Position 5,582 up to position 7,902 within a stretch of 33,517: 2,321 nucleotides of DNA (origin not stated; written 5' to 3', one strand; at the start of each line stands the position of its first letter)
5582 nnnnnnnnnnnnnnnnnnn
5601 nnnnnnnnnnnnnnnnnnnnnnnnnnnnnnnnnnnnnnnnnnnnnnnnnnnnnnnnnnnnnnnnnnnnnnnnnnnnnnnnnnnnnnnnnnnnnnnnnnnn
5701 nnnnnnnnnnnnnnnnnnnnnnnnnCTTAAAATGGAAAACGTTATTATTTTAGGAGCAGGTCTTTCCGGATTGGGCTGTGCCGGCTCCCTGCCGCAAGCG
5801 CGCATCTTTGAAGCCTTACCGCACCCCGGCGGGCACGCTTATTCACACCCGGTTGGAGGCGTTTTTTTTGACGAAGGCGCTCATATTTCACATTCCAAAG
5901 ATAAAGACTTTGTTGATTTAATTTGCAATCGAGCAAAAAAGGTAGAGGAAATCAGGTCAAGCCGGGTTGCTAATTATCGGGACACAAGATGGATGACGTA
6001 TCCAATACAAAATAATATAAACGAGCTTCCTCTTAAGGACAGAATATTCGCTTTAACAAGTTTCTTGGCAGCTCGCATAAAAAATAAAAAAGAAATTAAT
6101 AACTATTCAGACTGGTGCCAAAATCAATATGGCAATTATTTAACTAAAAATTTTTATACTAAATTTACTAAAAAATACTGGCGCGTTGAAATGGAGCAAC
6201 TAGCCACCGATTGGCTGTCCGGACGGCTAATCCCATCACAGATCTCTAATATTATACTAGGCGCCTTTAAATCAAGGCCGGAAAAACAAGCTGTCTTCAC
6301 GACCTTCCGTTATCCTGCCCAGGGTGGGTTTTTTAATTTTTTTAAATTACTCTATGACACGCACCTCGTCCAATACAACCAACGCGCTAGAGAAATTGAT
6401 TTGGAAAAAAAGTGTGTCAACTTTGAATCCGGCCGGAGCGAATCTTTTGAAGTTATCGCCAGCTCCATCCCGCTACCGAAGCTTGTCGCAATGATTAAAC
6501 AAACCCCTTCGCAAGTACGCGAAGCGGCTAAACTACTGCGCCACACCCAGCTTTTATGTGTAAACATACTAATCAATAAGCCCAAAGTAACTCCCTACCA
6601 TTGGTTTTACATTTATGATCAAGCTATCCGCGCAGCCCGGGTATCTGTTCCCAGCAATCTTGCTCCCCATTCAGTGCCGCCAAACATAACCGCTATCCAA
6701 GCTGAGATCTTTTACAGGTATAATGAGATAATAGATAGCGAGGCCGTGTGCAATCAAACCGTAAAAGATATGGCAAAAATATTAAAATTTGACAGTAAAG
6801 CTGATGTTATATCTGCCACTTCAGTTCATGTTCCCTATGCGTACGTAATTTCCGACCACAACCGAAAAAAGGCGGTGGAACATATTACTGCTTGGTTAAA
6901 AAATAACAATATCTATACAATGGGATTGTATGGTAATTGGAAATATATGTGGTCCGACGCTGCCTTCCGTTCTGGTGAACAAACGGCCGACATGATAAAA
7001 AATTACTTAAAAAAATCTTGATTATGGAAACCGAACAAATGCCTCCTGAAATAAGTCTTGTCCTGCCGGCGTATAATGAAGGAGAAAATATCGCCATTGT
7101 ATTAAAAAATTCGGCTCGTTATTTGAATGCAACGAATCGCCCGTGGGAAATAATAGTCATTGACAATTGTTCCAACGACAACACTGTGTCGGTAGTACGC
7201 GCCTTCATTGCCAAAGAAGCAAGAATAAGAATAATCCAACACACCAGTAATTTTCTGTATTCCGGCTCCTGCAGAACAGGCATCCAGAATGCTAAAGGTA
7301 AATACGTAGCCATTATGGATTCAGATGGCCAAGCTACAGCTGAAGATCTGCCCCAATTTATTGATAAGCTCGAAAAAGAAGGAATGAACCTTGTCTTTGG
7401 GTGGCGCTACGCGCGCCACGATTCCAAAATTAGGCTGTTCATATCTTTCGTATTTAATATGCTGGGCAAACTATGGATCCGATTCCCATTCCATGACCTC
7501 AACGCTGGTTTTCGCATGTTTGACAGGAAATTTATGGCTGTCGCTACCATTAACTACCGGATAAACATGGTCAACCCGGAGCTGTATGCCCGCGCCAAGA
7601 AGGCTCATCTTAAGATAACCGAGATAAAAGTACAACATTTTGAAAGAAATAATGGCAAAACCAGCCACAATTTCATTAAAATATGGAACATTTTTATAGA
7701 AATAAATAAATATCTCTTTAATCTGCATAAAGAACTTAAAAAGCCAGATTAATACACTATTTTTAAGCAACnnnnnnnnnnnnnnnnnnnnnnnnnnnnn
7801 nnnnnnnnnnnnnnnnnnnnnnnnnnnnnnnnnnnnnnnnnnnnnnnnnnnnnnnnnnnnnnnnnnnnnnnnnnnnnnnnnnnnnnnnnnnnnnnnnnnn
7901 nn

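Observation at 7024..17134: Repeated GT2 plus large membrane protein modules, including an unassigned family of about 600-aa polytopic proteins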

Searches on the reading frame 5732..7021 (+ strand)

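Call 14: search_protein_families(library=pfam, proteins=[window:5732-7021:+], max_evalue=0.001)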
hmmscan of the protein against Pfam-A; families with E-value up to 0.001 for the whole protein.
window:5732-7021:+ (429 aa): 2 families
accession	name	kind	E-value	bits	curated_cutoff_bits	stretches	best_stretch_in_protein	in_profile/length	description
PF01593.30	Amino_oxidase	-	2.1e-10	40.9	19.8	1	12-420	2-440/443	Flavin containing amine oxidoreductase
PF13450.12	NAD_binding_8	-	5.1e-09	36.7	21.9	1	6-56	1-57/68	NAD(P)-binding Rossmann-like domain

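Call 64: search_protein_families(library=ncbifam, proteins=[window:5732-7021:+], max_evalue=0.00001)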
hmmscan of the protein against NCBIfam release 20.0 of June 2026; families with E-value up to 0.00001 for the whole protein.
window:5732-7021:+ (429 aa): 8 families
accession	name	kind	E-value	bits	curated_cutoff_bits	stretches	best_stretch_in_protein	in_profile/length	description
NF005548.0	PRK07208.1-4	equivalog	4.1e-50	170.8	389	1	2-422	4-450/488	hypothetical protein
NF005547.0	PRK07208.1-3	equivalog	1.2e-43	149.6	380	1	3-422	6-441/465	hypothetical protein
NF005545.0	PRK07208.1-1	equivalog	7.3e-33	113.7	451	1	3-422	9-461/504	hypothetical protein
NF005546.0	PRK07208.1-2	equivalog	1.8e-20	73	418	2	75-182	116-224/527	hypothetical protein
NF005560.0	PRK07233.1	equivalog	1.2e-15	57.3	252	1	3-166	2-176/435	hypothetical protein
NF005549.0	PRK07208.1-5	equivalog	1.3e-08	33.8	587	0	75-181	117-223/534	hypothetical protein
TIGR00031.1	UDP-GALP_mutase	equivalog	4.2e-07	29.3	303.75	1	3-159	3-169/378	UDP-galactopyranose mutase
TIGR03467.1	HpnE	equivalog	7.3e-06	25.6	283.05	0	4-64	1-67/430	hydroxysqualene dehydroxylase HpnE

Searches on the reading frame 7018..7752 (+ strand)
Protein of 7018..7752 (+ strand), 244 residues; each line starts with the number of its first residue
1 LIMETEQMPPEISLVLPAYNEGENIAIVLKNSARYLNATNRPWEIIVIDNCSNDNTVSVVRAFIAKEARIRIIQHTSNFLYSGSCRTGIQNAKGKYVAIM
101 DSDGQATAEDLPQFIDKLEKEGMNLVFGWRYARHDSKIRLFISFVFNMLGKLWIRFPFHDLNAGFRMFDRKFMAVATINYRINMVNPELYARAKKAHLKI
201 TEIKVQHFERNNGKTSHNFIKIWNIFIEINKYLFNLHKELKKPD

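Call 4: search_protein_families(library=pfam, proteins=[window:7018-7752:+], max_evalue=1)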
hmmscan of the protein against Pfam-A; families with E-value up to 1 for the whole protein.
window:7018-7752:+ (244 aa): 4 families
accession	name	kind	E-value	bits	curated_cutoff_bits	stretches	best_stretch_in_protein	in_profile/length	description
PF00535.33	Glycos_transf_2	-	1.1e-31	110.5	23.3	1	13-172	1-163/168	Glycosyl transferase family 2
PF10111.15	Glyco_tranf_2_2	-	3e-06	27.4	27.3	1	13-113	1-101/276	Glycosyltransferase like family 2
PF13641.12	Glyco_tranf_2_3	-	3.5e-05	24.4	27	1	10-134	2-127/230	Glycosyltransferase like family 2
PF13506.12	Glyco_transf_21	-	0.0069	16.3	21.7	1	87-156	24-94/174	Glycosyl transferase family 21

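Call 5: search_protein_families(library=ncbifam, proteins=[window:7018-7752:+], max_evalue=1)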
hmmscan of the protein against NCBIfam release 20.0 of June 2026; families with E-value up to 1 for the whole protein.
window:7018-7752:+ (244 aa): 28 families (the best 25 are shown)
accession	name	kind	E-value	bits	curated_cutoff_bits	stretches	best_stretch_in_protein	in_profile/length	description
NF047588.1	GlcsyltransPgfSStrep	equivalog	7e-21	74.7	500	1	12-227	3-215/308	glycosyltransferase PgfS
NF007986.1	PRK10714.1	equivalog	1.4e-20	73.5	529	1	11-228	7-221/316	undecaprenyl-phosphate 4-deoxy-4-formamido-L-arabinose transferase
NF047683.1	TeichurnBiosyTuaG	equivalog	1.2e-16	61.2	400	1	7-127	3-120/252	teichuronic acid biosynthesis protein TuaG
NF058614.1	PPMAGASynPpgS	equivalog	3.8e-15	55.9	370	1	13-205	3-194/226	polyprenyl-phospho-N-acetylgalactosaminyl synthase PpgS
TIGR03937.1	PgaC_IcaA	equivalog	2.3e-13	49.9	422.3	1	8-115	43-147/407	poly-beta-1,6-N-acetyl-D-glucosamine synthase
NF038302.1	EPS_HpsE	equivalog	2.7e-12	46.3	300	1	11-106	2-99/307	hormogonium polysaccharide biosynthesis glycosyltransferase HpsE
NF007482.0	PRK10073.1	equivalog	5.2e-12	45.4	423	1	9-109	5-101/334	glycosyltransferase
NF053739.1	GlytfEpsEBac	equivalog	1.3e-10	40.7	450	1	10-128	1-117/265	glycosyltransferase EpsE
TIGR04182.1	glyco_TIGR04182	equivalog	1.6e-10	40.9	325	1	12-221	2-205/293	S-layer glycoprotein N-glycosyltransferase AglJ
TIGR03965.1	mycofact_glyco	equivalog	3.4e-10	39.4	280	1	5-127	70-188/467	mycofactocin biosynthesis glycosyltransferase MftF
NF041875.1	EPS_EpsD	equivalog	7.3e-10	38.7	370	1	12-151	1-138/325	exopolysaccharide biosynthesis glycosyltransferase EpsD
NF050050.1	ProtGlycPglI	equivalog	2.4e-09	37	500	1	10-139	2-128/306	GalNAc(5)-diNAcBac-PP-undecaprenol beta-1,3-glucosyltransferase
NF041391.1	DPhHxTase_Halo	equivalog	5.6e-09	35.3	375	1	18-215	3-190/213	dolichyl-phosphate hexose transferase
NF010496.0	PRK13915.1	equivalog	1.1e-08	34.6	262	1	9-106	30-129/307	glucosyl-3-phosphoglycerate synthase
TIGR03111.1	glyc2_xrt_Gpos1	hypoth_equivalog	5.6e-08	32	363.95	1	8-121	47-159/439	TIGR03111 family XrtG-associated glycosyltransferase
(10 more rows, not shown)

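Call 69: search_solved_structures(query=window:7018-7752:+, max_evalue=0.00001)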
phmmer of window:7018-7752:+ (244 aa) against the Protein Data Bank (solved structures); distinct sequences matched with E-value up to 0.00001: 18.
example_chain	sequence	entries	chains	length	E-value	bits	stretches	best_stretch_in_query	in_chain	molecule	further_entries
9bhc_C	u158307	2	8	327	7.1e-17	64.6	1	11-229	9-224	Undecaprenyl-phosphate 4-deoxy-4-formamido-L-arabinose transferase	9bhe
8vxh_A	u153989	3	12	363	9.2e-17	64.2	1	11-229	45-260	Undecaprenyl-phosphate 4-deoxy-4-formamido-L-arabinose transferase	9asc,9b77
9hwj_A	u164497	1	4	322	4.2e-15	58.8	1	11-229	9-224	Undecaprenyl-phosphate 4-deoxy-4-formamido-L-arabinose transferase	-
5ekp_C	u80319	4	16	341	5.8e-14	55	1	10-228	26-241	Uncharacterized glycosyltransferase sll0501 | Glycosyltransferase sll0501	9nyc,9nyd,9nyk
9nye_A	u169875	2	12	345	6e-14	55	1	10-228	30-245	Glycosyltransferase sll0501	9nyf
5eke_A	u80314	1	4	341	8e-14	54.6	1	10-228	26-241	Uncharacterized glycosyltransferase sll0501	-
2z87_A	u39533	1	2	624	2.9e-13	52.8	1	8-121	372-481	Chondroitin synthase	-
2z86_A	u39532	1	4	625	2.9e-13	52.7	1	8-121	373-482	Chondroitin synthase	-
5mlz_A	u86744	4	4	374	1e-09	41.2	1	11-134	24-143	Dolichol monophosphate mannose synthase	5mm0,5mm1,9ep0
5tze_C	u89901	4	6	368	1.7e-07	33.9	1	12-118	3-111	Glycosyl transferase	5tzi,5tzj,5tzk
5tz8_A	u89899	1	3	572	2.4e-07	33.4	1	12-117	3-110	Glycosyl transferase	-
9jma_A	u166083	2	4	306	5.9e-07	32.1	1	12-115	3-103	GalNAc(5)-diNAcBac-PP-undecaprenol beta-1,3-glucosyltransferase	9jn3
3bcv_A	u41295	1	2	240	2.3e-06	30.2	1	9-109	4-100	Putative glycosyltransferase protein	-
5hea_A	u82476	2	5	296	2.9e-06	29.8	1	12-105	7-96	Putative glycosyltransferase (GalT1)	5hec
6p61_A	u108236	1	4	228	3.5e-06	29.6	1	9-108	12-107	Glycosyltransferase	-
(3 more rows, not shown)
